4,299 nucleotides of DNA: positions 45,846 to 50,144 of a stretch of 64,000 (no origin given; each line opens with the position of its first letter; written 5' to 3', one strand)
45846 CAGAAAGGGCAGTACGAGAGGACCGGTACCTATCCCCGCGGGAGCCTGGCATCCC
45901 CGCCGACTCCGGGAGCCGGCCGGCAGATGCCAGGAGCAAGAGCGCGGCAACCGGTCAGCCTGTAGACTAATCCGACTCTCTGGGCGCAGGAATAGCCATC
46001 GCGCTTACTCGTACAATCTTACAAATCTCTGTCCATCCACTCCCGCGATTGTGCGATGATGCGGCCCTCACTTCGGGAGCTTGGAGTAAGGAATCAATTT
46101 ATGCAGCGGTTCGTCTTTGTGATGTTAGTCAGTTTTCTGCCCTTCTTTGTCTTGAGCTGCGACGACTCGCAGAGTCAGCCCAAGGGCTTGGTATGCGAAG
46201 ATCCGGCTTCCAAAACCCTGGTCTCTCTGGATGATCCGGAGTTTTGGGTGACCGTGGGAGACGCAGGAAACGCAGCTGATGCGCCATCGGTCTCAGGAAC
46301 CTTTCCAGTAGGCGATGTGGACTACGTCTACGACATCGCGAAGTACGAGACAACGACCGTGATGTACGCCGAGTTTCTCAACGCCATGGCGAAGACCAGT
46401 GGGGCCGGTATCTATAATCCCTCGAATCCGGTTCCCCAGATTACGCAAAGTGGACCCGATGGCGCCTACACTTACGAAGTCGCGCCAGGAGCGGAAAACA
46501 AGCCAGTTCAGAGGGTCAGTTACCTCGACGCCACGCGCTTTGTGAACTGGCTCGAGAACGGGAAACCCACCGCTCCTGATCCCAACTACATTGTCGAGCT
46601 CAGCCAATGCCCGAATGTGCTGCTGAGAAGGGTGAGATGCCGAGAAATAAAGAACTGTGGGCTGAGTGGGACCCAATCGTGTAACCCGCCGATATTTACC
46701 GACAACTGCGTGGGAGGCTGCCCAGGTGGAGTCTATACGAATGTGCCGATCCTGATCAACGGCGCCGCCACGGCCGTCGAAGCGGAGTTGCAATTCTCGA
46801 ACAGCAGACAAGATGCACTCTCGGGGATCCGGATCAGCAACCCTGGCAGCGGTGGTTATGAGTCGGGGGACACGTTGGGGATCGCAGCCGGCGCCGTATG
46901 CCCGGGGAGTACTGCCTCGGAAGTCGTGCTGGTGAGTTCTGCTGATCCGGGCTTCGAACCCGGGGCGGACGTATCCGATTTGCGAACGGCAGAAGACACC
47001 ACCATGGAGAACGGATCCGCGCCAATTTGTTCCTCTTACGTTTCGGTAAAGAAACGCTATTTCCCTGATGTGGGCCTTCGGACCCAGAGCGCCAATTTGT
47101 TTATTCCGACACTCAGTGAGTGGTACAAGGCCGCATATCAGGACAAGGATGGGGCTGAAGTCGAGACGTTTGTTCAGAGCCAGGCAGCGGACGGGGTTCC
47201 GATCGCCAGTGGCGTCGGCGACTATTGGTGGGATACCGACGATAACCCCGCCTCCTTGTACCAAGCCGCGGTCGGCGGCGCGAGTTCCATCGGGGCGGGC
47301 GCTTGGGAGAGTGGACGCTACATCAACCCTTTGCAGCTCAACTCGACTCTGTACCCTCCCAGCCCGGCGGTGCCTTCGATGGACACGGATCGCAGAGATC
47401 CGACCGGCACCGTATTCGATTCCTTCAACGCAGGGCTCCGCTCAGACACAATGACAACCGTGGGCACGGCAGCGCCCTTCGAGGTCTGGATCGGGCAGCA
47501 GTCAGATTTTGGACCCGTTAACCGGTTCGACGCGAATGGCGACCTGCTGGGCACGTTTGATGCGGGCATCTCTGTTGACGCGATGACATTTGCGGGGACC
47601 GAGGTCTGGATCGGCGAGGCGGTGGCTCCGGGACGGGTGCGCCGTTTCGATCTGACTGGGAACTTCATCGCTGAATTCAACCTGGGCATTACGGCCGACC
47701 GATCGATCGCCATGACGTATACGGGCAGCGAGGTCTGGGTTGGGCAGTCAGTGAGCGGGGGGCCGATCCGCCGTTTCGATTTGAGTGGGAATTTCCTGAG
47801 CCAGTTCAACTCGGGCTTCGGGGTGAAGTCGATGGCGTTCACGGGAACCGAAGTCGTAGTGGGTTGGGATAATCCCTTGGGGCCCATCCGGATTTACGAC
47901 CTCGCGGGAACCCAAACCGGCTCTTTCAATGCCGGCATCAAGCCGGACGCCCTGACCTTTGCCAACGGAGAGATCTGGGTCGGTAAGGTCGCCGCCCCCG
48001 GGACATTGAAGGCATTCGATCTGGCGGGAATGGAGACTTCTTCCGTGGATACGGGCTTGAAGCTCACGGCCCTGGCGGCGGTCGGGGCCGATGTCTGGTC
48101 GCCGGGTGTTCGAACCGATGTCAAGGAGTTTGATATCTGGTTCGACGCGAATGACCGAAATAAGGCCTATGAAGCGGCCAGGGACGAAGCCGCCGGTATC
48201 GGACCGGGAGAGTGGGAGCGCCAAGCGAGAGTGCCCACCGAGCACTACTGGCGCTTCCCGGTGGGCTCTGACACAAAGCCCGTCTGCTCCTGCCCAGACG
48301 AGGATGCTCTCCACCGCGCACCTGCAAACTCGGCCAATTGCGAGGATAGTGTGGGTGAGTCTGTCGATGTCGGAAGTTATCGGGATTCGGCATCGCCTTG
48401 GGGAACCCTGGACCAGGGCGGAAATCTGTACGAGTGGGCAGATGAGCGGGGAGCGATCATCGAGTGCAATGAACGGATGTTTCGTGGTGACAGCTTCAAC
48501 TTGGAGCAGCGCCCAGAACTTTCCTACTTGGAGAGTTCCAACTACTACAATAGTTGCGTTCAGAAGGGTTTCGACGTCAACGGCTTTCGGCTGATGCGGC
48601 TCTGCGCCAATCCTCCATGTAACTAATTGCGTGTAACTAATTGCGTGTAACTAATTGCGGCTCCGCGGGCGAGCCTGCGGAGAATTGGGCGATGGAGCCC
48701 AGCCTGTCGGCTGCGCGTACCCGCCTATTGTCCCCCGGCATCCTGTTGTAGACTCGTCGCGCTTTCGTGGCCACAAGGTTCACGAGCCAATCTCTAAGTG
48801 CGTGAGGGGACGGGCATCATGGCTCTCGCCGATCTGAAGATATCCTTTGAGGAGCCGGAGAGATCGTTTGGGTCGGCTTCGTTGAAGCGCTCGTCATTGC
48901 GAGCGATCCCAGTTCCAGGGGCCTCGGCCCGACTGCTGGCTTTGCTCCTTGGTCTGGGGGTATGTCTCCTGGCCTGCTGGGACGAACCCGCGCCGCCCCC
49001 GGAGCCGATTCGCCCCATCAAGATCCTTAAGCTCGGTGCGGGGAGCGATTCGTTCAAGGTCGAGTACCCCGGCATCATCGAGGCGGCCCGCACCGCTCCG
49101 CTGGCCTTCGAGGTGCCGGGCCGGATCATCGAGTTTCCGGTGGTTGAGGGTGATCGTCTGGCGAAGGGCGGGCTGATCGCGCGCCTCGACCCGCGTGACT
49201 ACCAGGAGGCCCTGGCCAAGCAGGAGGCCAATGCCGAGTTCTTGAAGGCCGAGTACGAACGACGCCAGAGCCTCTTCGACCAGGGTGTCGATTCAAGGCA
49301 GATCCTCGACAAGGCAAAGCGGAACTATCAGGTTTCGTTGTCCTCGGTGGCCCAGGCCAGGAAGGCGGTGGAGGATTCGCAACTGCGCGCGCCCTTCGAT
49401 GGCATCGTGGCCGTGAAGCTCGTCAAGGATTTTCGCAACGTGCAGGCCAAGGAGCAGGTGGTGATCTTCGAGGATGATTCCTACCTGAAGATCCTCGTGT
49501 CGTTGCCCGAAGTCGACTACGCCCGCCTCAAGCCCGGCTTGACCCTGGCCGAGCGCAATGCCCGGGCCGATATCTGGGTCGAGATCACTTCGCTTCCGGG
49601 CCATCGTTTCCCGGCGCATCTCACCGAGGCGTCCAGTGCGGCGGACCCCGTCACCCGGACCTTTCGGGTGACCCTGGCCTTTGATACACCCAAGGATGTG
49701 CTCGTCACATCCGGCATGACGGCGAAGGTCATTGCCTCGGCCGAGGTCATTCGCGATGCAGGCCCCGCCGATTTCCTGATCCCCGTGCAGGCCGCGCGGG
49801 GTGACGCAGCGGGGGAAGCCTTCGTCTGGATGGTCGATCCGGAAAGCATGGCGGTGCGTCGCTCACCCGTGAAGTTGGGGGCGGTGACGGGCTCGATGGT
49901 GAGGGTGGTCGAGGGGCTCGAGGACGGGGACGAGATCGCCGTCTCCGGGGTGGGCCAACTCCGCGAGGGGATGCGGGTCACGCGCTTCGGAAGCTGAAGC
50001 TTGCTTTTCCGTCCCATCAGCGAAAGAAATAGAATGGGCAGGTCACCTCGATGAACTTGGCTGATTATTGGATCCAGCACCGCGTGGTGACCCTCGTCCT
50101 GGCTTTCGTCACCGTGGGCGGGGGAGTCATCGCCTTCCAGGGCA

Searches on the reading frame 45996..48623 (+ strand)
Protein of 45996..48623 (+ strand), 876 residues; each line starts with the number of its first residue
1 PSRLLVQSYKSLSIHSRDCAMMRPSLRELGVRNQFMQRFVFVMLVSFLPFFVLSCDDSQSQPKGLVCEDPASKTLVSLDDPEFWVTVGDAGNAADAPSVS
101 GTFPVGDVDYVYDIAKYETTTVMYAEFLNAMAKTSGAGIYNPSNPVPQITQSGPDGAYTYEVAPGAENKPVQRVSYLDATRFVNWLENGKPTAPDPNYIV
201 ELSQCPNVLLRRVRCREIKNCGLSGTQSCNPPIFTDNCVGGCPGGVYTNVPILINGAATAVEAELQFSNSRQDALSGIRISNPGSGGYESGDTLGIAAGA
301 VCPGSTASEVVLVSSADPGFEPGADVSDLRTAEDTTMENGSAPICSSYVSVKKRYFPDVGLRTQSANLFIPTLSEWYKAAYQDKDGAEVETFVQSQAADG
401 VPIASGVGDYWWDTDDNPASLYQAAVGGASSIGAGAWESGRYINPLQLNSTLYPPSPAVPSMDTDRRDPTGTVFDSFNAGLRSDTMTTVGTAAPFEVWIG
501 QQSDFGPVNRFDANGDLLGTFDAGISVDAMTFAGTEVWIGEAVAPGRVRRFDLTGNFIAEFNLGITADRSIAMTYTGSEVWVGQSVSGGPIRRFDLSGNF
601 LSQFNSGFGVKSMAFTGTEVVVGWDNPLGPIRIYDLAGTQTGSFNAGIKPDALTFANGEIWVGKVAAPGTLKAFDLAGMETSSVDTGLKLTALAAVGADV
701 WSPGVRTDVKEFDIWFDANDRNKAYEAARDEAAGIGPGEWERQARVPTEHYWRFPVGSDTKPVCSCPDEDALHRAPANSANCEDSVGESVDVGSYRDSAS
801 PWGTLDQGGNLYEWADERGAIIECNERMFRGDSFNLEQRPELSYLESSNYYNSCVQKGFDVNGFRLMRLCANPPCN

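Call 47: search_protein_families(library=pfam, proteins=[window:45996-48623:+], max_evalue=0.0001)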
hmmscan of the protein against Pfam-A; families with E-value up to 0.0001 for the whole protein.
window:45996-48623:+ (876 aa): 1 family
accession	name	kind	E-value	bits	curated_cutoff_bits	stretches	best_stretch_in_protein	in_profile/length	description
PF03781.23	FGE-sulfatase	-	1.3e-08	35.3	23.3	0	111-188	36-110/255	Sulfatase-modifying factor enzyme 1-like domain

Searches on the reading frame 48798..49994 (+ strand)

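Call 47: search_protein_families(library=pfam, proteins=[window:48798-49994:+], max_evalue=0.0001)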
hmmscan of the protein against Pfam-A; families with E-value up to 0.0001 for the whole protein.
window:48798-49994:+ (399 aa): 2 families
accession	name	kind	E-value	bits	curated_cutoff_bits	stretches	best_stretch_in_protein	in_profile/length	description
PF16576.10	HlyD_D23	-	3.5e-10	40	30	1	97-303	17-209/214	Barrel-sandwich domain of CusB or HlyD membrane-fusion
PF13437.12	HlyD_3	-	7e-09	36.8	22.2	1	196-299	2-97/106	HlyD family secretion protein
